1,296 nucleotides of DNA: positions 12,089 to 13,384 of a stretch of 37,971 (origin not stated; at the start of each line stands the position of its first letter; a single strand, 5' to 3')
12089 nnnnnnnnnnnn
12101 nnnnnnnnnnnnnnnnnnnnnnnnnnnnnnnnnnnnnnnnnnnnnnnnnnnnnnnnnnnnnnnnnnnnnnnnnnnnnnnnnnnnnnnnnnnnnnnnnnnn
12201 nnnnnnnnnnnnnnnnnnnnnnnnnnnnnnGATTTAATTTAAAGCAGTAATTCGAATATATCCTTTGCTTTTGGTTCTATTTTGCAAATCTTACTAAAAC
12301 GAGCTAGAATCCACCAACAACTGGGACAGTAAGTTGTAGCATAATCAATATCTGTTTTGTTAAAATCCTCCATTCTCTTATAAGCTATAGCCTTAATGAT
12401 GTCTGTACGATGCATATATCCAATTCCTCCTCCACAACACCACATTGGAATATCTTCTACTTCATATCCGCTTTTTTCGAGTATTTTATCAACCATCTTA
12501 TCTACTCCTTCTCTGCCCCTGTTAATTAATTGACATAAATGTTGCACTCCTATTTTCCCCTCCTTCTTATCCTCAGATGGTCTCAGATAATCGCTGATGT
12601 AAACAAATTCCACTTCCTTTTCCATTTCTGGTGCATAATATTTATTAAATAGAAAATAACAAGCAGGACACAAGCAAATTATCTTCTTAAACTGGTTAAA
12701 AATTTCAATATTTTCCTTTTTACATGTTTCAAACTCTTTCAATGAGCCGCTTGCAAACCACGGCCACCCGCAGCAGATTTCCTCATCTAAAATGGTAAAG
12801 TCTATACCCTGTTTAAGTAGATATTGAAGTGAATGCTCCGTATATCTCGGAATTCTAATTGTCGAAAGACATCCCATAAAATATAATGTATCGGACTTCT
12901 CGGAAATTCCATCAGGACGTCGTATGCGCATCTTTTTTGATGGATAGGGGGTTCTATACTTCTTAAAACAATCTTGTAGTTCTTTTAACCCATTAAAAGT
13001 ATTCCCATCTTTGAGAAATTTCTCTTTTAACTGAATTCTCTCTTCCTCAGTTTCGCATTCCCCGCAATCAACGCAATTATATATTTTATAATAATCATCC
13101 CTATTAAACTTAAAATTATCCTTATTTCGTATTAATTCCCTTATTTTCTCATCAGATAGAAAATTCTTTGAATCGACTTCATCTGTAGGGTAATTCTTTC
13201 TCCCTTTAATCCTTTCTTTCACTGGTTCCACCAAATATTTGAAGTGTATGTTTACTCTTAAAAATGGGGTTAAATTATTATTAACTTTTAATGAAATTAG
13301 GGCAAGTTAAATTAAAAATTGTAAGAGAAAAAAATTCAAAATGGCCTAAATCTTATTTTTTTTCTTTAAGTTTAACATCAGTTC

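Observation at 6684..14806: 8-kb ferredoxin-to-thiol redox supercluster as a candidate undescribed electron-transfer system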

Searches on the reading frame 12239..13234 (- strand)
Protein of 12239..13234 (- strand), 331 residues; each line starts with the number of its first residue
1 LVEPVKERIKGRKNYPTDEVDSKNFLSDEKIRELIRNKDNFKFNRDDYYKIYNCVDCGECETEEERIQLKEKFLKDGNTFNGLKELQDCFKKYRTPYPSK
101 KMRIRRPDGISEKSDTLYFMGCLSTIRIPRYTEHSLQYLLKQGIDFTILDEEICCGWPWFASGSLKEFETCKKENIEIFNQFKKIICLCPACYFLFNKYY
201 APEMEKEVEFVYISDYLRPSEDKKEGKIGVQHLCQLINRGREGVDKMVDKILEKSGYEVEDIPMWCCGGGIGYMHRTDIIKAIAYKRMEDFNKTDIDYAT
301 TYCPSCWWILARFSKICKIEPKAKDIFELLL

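Call 3: search_protein_families(library=pfam, proteins=[window:12239-13234:-], max_evalue=0.01)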
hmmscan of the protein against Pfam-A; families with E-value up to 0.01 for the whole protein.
window:12239-13234:- (331 aa): 1 family
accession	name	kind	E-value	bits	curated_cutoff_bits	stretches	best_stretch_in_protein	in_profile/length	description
PF02754.22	CCG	-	5.5e-23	81.3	20.6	2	231-309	4-83/85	Cysteine-rich domain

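Call 9: search_protein_families(library=ncbifam, proteins=[window:12239-13234:-], max_evalue=0.001)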
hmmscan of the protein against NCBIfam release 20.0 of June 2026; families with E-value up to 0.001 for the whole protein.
window:12239-13234:- (331 aa): 6 families
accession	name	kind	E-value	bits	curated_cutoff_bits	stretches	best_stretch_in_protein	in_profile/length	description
NF004898.0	PRK06259.1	equivalog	2.1e-24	86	385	1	50-330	184-484/488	fumarate reductase (CoM/CoB) subunit TfrB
NF045670.1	quin_L_LdhH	equivalog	1.8e-18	66.2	800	2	112-209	465-564/706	L-lactate dehydrogenase (quinone) large subunit LdhH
NF045663.1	diclust_near_Sec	equivalog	4.5e-12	44.9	530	1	31-311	332-619/759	pyridine nucleotide-disulfide oxidoreductase/dicluster-binding protein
NF008369.0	PRK11168.1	equivalog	2.1e-11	43.3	278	1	111-312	164-382/401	anaerobic glycerol-3-phosphate dehydrogenase subunit C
TIGR03288.1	CoB_CoM_SS_B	equivalog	9.4e-10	38.2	345.15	1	117-253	3-140/290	CoB--CoM heterodisulfide reductase subunit B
TIGR03379.1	glycerol3P_GlpC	equivalog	6e-07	28.5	279.9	1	114-317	162-384/397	anaerobic glycerol-3-phosphate dehydrogenase subunit GlpC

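Call 11: find_homologous_proteins(query=window:12239-13234:-, max_evalue=0.00001)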
Query window:12239-13234:- (331 aa): 335 proteins with E <= 0.00001 among 1150 candidates; the best 120 are listed.
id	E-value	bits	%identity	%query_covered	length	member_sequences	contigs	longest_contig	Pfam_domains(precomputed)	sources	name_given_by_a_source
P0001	4.2e-228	774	100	100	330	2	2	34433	PF02754.22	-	-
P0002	1.2e-211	720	92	100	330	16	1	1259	PF02754.22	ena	-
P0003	1.3e-210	717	92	100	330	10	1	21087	PF02754.22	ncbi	-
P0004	5.0e-207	705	89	99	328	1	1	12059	PF02754.22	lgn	-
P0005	3.6e-196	669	85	99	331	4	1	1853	PF02754.22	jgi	jgi:Fe-S oxidoreductase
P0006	3.1e-173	594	73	100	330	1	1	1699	PF02754.22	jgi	jgi:Fe-S oxidoreductase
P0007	3.9e-173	593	73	100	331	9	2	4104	PF02754.22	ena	-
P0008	1.4e-172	592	73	99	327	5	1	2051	PF02754.22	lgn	-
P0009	3.5e-172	590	72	100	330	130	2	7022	PF02754.22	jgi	jgi:Fe-S oxidoreductase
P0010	3.8e-172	590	74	99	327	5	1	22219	PF02754.22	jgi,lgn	-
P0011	5.4e-172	590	73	98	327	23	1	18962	PF02754.22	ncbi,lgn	ncbi:MAG: heterodisulfide reductase-related iron-sulfur binding cluster [Candidatus Odinarchaeota ar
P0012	6.3e-172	589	72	99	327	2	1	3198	PF02754.22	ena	-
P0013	1.1e-171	589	72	99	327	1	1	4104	PF02754.22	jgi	-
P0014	1.6e-171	588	72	99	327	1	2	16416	PF02754.22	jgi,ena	-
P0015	1.7e-171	588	72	99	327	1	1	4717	PF02754.22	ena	-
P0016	2.6e-171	587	72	99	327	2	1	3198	PF02754.22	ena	-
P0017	6.4e-171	586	72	99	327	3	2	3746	PF02754.22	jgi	-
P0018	8.3e-170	583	70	99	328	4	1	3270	PF02754.22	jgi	-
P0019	1.4e-169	582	71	99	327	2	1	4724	PF02754.22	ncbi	ncbi:MAG: heterodisulfide reductase-related iron-sulfur binding cluster [Promethearchaeota archaeon]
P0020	1.6e-169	582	71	100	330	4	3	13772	PF02754.22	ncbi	-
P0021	3.2e-169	581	71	100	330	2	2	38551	PF02754.22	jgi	-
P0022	4.9e-169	580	71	100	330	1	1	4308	PF02754.22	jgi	-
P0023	7.5e-169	579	71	99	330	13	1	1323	PF02754.22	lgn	-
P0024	1.1e-168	579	70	99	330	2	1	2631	PF02754.22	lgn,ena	-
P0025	1.3e-168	579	72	99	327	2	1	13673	PF02754.22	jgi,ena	-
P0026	1.7e-168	578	71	100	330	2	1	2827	PF02754.22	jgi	-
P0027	1.9e-168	578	73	97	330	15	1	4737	PF02754.22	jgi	jgi:Fe-S oxidoreductase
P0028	2.3e-168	578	70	100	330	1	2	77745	PF02754.22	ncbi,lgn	-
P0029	2.3e-168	578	71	99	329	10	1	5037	PF02754.22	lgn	-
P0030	3.4e-168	577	70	100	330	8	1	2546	PF02754.22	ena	-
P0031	4.1e-168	577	71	99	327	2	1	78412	PF02754.22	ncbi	-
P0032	8.4e-168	576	72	97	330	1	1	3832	PF02754.22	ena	-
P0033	8.5e-168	576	71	99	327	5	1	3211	PF02754.22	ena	-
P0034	9.1e-167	573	71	99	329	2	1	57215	PF02754.22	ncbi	ncbi:MAG: (Fe-S)-binding protein [Candidatus Heimdallarchaeota archaeon]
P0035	1.5e-166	572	73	97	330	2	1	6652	PF02754.22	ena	-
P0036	1.6e-166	572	72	99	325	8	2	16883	PF02754.22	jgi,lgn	-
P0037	1.9e-166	571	73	98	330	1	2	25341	PF02754.22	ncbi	ncbi:MAG: (Fe-S)-binding protein [Promethearchaeota archaeon]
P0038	4.1e-166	570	72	97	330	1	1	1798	PF02754.22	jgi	-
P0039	6.8e-166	570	70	99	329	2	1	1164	PF02754.22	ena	-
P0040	2.2e-165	568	71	99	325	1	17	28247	PF02754.22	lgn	-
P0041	1.7e-164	565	71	99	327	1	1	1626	PF02754.22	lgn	-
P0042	1.9e-164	565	72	97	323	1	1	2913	PF02754.22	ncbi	-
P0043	4.7e-164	564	72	97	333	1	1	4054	PF02754.22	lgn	-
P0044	1.4e-163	562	71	97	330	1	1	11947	PF02754.22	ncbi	-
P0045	2.5e-163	561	71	97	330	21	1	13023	PF02754.22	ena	-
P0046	7.1e-163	560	71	99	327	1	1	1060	PF02754.22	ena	-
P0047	1.6e-162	559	69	99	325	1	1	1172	PF02754.22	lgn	-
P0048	1.8e-162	558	70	99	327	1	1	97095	PF02754.22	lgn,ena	-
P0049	3.3e-162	558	70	98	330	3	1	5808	PF02754.22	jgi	-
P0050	2.0e-161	555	71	97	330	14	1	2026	PF02754.22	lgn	-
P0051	3.1e-161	554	68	97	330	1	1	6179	PF02754.22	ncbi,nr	ncbi:MAG: (Fe-S)-binding protein [Promethearchaeota archaeon]|nr:MAG: (Fe-S)-binding protein [Candid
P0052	3.8e-161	554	70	99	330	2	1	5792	PF02754.22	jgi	-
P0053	5.7e-161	553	69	97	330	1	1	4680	PF02754.22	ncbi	-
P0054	7.0e-161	553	69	99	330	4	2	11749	PF02754.22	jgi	-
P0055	8.2e-161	553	70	97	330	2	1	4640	PF02754.22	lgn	-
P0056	9.0e-161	553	69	97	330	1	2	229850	PF02754.22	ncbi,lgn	ncbi:MAG: heterodisulfide reductase-related iron-sulfur binding cluster [Promethearchaeota archaeon]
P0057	1.0e-160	553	70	97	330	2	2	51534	PF02754.22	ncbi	ncbi:MAG: heterodisulfide reductase-related iron-sulfur binding cluster [Promethearchaeota archaeon]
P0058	1.4e-160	552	70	97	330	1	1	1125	PF02754.22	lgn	-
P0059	1.6e-160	552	70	100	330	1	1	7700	PF02754.22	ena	-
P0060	1.8e-160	552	68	99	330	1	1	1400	PF02754.22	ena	-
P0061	2.5e-160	551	68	99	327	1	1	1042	PF02754.22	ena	-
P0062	5.0e-159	547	69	98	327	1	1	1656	PF02754.22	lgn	-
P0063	1.0e-158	546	68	97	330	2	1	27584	PF02754.22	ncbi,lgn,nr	ncbi:MAG: (Fe-S)-binding protein [Candidatus Lokiarchaeota archaeon]|nr:(Fe-S)-binding protein [Cand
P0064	1.4e-158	546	69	97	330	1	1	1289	PF02754.22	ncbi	-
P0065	2.3e-158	545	68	98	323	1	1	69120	PF02754.22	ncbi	-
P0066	5.3e-158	544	68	99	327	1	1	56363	PF02754.22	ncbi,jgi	ncbi:MAG: heterodisulfide reductase-related iron-sulfur binding cluster [Promethearchaeota archaeon]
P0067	5.4e-158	544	67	99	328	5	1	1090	PF02754.22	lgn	-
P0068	7.8e-158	543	69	99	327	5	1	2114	PF02754.22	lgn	-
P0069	8.7e-158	543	68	98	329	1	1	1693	PF02754.22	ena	-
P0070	2.3e-157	542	66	99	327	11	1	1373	PF02754.22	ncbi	-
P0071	2.8e-157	541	70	97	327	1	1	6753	PF02754.22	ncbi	ncbi:MAG: heterodisulfide reductase-related iron-sulfur binding cluster [Promethearchaeota archaeon]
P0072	7.5e-157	540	67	100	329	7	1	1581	PF02754.22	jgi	jgi:Fe-S oxidoreductase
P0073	1.2e-156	539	66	99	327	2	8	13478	PF02754.22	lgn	-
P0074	1.5e-156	539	66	99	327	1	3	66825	PF02754.22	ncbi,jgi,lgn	-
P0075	1.8e-156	539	66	99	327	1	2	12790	PF02754.22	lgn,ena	-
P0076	2.2e-156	538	68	100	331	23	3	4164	PF02754.22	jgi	jgi:Fe-S oxidoreductase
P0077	2.7e-156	538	68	99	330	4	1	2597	PF02754.22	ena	-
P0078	3.4e-156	538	67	99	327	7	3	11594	PF02754.22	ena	-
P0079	3.7e-156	538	66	99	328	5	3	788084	PF02754.22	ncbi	ncbi:MAG: heterodisulfide reductase-related iron-sulfur binding cluster [Candidatus Hodarchaeota arc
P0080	1.0e-155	536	66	98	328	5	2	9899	PF02754.22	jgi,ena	-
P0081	1.2e-155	536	67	98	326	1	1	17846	PF02754.22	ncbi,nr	ncbi:MAG: hypothetical protein GF383_03065 [Candidatus Lokiarchaeota archaeon]|nr:hypothetical prote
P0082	1.7e-155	535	66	99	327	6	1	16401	PF02754.22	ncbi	ncbi:MAG: heterodisulfide reductase-related iron-sulfur binding cluster [Promethearchaeota archaeon]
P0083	2.1e-155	535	66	99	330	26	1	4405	PF02754.22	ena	-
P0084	2.5e-155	535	67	99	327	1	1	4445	PF02754.22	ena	-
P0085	2.6e-155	535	68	98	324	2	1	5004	PF02754.22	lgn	-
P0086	3.6e-155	534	67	98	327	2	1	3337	PF02754.22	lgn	-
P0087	5.9e-155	534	66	98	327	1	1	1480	PF02754.22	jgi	jgi:Fe-S oxidoreductase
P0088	1.3e-154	533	66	99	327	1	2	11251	PF02754.22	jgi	jgi:Fe-S oxidoreductase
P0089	4.4e-154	531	67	99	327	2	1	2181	PF02754.22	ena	-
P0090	6.0e-154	530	66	99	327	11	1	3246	PF02754.22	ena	-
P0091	7.0e-154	530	67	97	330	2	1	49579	PF02754.22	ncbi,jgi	ncbi:MAG: heterodisulfide reductase-related iron-sulfur binding cluster [Promethearchaeota archaeon]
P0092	9.5e-154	530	67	99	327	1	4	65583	PF02754.22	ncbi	ncbi:MAG: (Fe-S)-binding protein [Candidatus Hodarchaeota archaeon]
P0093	1.0e-153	530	67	99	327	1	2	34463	PF02754.22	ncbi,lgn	ncbi:MAG: heterodisulfide reductase-related iron-sulfur binding cluster [Promethearchaeota archaeon]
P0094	1.3e-153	529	67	99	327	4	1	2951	PF02754.22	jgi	-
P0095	5.1e-153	527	66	98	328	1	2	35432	PF02754.22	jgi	jgi:Fe-S oxidoreductase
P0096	1.1e-152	526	67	97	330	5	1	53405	PF02754.22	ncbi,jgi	ncbi:MAG: heterodisulfide reductase-related iron-sulfur binding cluster [Promethearchaeota archaeon]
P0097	1.9e-152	525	66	99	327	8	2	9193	PF02754.22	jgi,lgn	-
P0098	2.7e-152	525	68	98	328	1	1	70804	PF02754.22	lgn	-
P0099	4.4e-152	524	65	99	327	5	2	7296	PF02754.22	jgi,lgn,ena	jgi:Fe-S oxidoreductase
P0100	4.8e-152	524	66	97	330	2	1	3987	PF02754.22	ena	-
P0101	6.0e-152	524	68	98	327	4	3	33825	PF02754.22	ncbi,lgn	ncbi:MAG: (Fe-S)-binding protein [Promethearchaeota archaeon]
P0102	6.9e-152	524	68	98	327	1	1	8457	PF02754.22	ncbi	ncbi:MAG: (Fe-S)-binding protein [Candidatus Thorarchaeota archaeon]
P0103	7.2e-152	524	65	98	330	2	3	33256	PF02754.22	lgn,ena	-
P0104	1.2e-151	523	72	90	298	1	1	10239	PF02754.22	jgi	jgi:Fe-S oxidoreductase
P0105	2.0e-151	522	66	99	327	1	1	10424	PF02754.22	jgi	-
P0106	4.1e-151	521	65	98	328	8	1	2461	PF02754.22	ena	-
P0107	5.3e-151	521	65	99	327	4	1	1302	PF02754.22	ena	-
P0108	7.5e-151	520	65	99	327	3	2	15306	PF02754.22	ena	-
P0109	1.1e-150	520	66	99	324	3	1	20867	PF02754.22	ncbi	ncbi:MAG: heterodisulfide reductase-related iron-sulfur binding cluster [Candidatus Hodarchaeota arc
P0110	1.8e-150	519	67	97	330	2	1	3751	PF02754.22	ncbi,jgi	ncbi:MAG: (Fe-S)-binding protein [Promethearchaeota archaeon]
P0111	3.8e-150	518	65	98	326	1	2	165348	PF02754.22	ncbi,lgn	-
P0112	5.6e-150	517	66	100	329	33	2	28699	PF02754.22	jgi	jgi:Fe-S oxidoreductase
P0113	6.8e-150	517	65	100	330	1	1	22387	PF02754.22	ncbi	ncbi:MAG: (Fe-S)-binding protein [Promethearchaeia archaeon]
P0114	7.7e-150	517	66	97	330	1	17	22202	PF02754.22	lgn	-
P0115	8.6e-150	517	66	99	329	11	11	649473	PF02754.22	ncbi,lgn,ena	-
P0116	9.8e-150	516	65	99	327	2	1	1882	PF02754.22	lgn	-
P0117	1.1e-149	516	65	99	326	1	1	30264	PF02754.22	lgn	-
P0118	1.3e-149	516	66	99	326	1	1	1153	PF02754.22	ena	-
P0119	1.4e-149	516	67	98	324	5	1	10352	PF02754.22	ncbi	ncbi:MAG: heterodisulfide reductase-related iron-sulfur binding cluster [Promethearchaeota archaeon]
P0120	2.1e-149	515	66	99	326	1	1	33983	PF02754.22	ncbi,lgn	ncbi:MAG: (Fe-S)-binding protein [Candidatus Thorarchaeota archaeon]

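Call 14: find_related_loci(query=A1, collection=genome_contigs, flank=10000)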
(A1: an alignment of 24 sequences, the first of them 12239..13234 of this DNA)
Query A1 (331 aa) in genome_contigs; peptide patterns used: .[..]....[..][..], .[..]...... (x = any residue, [..] = any of these).
169 stretches matched a pattern; 119 encode a relative of the query (tblastn E <= 1e-3); the best 80 are kept; 80 distinct loci.
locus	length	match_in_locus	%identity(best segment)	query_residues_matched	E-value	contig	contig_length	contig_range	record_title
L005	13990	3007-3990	91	1-328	0e+0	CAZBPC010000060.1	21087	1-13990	MAG TPA_asm: uncultured archaeon isolate SRP214966_co1_316 genome assembly, contig: NODE_3678_length_21087_cov_15.998906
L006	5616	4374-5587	89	1-331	0e+0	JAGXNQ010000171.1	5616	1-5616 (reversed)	MAG: Promethearchaeota archaeon isolate bin12 NODE_171_length_5616_cov_92.317747, whole genome shotgun sequence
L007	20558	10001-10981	85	5-331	0e+0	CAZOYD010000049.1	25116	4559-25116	MAG TPA_asm: uncultured archaeon isolate binchicken_co163_167 genome assembly, contig: NODE_2842_length_25116_cov_23.262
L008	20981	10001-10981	73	5-331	1e-171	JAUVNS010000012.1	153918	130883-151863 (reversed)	MAG: Promethearchaeota archaeon isolate CSMAG_616 CSMAG_616_k141_233055_length_153918_cov_14.8170, whole genome shotgun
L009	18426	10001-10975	74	7-331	4e-171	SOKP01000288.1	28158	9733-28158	MAG: Promethearchaeota archaeon isolate E44_bin85 NODE_437_length_28158_cov_65.048109, whole genome shotgun sequence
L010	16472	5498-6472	73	7-331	5e-171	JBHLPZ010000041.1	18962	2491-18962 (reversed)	MAG: Candidatus Odinarchaeota archaeon isolate H3B.4 H3B.4@5620, whole genome shotgun sequence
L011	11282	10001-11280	72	1-331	6e-170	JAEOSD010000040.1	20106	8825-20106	MAG: Promethearchaeota archaeon isolate Yap2000.bin6.138 contig-145_2475, whole genome shotgun sequence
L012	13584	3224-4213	71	2-331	6e-170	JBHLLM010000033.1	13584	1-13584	MAG: Candidatus Hermodarchaeota archaeon isolate DZ1M.447 DZ1M.447@17811, whole genome shotgun sequence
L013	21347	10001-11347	71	2-331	1e-169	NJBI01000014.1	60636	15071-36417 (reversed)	MAG: Promethearchaeota archaeon Loki_b31 280, whole genome shotgun sequence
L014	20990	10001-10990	72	2-331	2e-169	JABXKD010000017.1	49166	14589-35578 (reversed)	MAG: Promethearchaeota archaeon isolate Hel_238_bin105 NODE_17_length_49166_cov_27.440832, whole genome shotgun sequence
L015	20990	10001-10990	72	2-331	4e-169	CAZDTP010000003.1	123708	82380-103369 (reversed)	MAG TPA_asm: uncultured archaeon isolate SRP214966_co7_76 genome assembly, contig: NODE_46_length_123708_cov_24.349729,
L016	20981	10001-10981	71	5-331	5e-169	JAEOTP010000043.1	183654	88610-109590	MAG: Promethearchaeota archaeon isolate YT2_053 k127_17326222, whole genome shotgun sequence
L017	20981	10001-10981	71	5-331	5e-168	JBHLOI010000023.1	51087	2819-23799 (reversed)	MAG: Promethearchaeota archaeon isolate DZ3M.320 DZ3M.320@1665, whole genome shotgun sequence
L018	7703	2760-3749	70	2-331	4e-168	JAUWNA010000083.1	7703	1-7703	MAG: Promethearchaeota archaeon isolate CSMAG_2412 CSMAG_2412_k141_199384_length_7703_cov_10.9709, whole genome shotgun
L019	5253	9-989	70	5-331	2e-170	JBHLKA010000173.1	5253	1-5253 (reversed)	MAG: Candidatus Hodarchaeota archaeon isolate DZ1B.205 DZ1B.205@71546, whole genome shotgun sequence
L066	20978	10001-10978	65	5-331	1e-144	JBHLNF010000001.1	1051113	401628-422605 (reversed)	MAG: Promethearchaeota archaeon isolate DZ2S.179 DZ2S.179@2, whole genome shotgun sequence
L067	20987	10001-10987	65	2-331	2e-144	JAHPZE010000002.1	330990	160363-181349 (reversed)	MAG: Promethearchaeota archaeon isolate LW40_87 NODE_32_length_330990_cov_71.053376, whole genome shotgun sequence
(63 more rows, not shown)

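Call 19: search_protein_families(library=pfam, proteins=[L012:751-1803:-, L012:1936-3042:-, L067:12073-13233:+, L066:11026-12666:-, L014:15737-16420:-, L014:15404-15706:+, L005:9432-9938:-, L005:9969-10277:-, L005:10298-10615:-, L005:10752-11342:-], max_evalue=0.001)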
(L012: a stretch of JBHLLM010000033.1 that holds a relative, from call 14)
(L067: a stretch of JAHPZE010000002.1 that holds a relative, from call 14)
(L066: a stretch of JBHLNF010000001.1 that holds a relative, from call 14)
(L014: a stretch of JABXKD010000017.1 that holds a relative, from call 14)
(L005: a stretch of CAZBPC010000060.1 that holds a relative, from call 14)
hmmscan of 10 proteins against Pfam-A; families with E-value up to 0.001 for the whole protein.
L012:751-1803:- (350 aa): 0 families

L012:1936-3042:- (368 aa): 0 families

L067:12073-13233:+ (386 aa): 1 family
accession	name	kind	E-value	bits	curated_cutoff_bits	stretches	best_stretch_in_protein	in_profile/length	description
PF16983.11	MFS_MOT1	-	4.6e-40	136.9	30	2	217-335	3-111/111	Molybdate transporter of MFS superfamily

L066:11026-12666:- (546 aa): 6 families
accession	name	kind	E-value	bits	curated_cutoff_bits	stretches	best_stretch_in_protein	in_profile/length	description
PF02518.31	HATPase_c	-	5.2e-20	72.4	26.4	1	432-545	4-110/111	Histidine kinase-, DNA gyrase B-, and HSP90-like ATPase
PF12860.13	PAS_7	-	4.5e-07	30.5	27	1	193-302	5-115/115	PAS fold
PF00512.31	HisKA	-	1.6e-05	25.3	26.9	1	326-385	10-65/66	His Kinase A (phospho-acceptor) domain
PF13188.13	PAS_8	-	0.00019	21.7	21.8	1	183-224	1-44/65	PAS domain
PF14501.12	HATPase_c_5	-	0.00029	21.1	22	1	435-526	7-90/102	GHKL domain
PF01590.32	GAF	-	0.00081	20.4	22.4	0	27-166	3-130/133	GAF domain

L014:15737-16420:- (227 aa): 2 families
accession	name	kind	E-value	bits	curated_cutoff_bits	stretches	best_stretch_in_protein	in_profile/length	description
PF03749.19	SfsA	-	1.3e-28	99.9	22.8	1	102-213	15-136/138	Sugar fermentation stimulation protein RE domain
PF17746.7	SfsA_N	-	2.7e-16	59.8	25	1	25-87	1-63/63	SfsA N-terminal OB domain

L014:15404-15706:+ (100 aa): 0 families

L005:9432-9938:- (168 aa): 1 family
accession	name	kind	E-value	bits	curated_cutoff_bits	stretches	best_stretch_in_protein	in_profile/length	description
PF01936.24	NYN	-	1e-26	94.6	24.2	1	6-145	2-133/145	NYN domain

L005:9969-10277:- (102 aa): 2 families
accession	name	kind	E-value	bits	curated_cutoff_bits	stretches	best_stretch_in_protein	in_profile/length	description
PF00011.27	HSP20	-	2.4e-07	31.3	20.8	1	20-94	4-92/102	Hsp20/alpha crystallin family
PF17886.7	ArsA_HSP20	-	0.0002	21.3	22.5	0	23-85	2-61/63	HSP20-like domain found in ArsA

L005:10298-10615:- (105 aa): 1 family
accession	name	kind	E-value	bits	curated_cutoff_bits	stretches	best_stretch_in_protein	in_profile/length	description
PF00011.27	HSP20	-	1.8e-08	34.8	20.8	1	23-98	4-93/102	Hsp20/alpha crystallin family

L005:10752-11342:- (196 aa): 2 families
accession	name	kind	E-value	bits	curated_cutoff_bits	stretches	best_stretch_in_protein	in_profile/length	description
PF03749.19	SfsA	-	3e-29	102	22.8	1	61-182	3-136/138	Sugar fermentation stimulation protein RE domain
PF17746.7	SfsA_N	-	1e-11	45.2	25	1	13-56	17-63/63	SfsA N-terminal OB domain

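Call 27: search_solved_structures(query=window:12239-13234:-, max_evalue=0.01, show_alignments=2)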
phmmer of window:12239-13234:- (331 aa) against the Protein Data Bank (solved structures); distinct sequences matched with E-value up to 0.01: 5.
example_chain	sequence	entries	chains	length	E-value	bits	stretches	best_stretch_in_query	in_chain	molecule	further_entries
9sfi_C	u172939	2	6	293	4.3e-09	39.1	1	118-253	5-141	H(2)/formate:CoB-CoM heterodisulfide,ferredoxin reductase subunit B2 | Heterodisulfide reductase subunit B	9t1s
8rvv_B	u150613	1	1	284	1.9e-08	37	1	116-253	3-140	H(2):CoB-CoM heterodisulfide,ferredoxin reductase subunit B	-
8rvu_b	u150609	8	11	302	2.4e-08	36.7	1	116-253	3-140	H(2):CoB-CoM heterodisulfide,ferredoxin reductase subunit B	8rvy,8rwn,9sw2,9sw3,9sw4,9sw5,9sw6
5odc_B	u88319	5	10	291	5.1e-08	35.6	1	118-252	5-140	Heterodisulfide reductase, subunit B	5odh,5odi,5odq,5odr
7bkb_B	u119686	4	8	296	7.9e-06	28.4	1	117-251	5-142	CoB--CoM heterodisulfide reductase subunit B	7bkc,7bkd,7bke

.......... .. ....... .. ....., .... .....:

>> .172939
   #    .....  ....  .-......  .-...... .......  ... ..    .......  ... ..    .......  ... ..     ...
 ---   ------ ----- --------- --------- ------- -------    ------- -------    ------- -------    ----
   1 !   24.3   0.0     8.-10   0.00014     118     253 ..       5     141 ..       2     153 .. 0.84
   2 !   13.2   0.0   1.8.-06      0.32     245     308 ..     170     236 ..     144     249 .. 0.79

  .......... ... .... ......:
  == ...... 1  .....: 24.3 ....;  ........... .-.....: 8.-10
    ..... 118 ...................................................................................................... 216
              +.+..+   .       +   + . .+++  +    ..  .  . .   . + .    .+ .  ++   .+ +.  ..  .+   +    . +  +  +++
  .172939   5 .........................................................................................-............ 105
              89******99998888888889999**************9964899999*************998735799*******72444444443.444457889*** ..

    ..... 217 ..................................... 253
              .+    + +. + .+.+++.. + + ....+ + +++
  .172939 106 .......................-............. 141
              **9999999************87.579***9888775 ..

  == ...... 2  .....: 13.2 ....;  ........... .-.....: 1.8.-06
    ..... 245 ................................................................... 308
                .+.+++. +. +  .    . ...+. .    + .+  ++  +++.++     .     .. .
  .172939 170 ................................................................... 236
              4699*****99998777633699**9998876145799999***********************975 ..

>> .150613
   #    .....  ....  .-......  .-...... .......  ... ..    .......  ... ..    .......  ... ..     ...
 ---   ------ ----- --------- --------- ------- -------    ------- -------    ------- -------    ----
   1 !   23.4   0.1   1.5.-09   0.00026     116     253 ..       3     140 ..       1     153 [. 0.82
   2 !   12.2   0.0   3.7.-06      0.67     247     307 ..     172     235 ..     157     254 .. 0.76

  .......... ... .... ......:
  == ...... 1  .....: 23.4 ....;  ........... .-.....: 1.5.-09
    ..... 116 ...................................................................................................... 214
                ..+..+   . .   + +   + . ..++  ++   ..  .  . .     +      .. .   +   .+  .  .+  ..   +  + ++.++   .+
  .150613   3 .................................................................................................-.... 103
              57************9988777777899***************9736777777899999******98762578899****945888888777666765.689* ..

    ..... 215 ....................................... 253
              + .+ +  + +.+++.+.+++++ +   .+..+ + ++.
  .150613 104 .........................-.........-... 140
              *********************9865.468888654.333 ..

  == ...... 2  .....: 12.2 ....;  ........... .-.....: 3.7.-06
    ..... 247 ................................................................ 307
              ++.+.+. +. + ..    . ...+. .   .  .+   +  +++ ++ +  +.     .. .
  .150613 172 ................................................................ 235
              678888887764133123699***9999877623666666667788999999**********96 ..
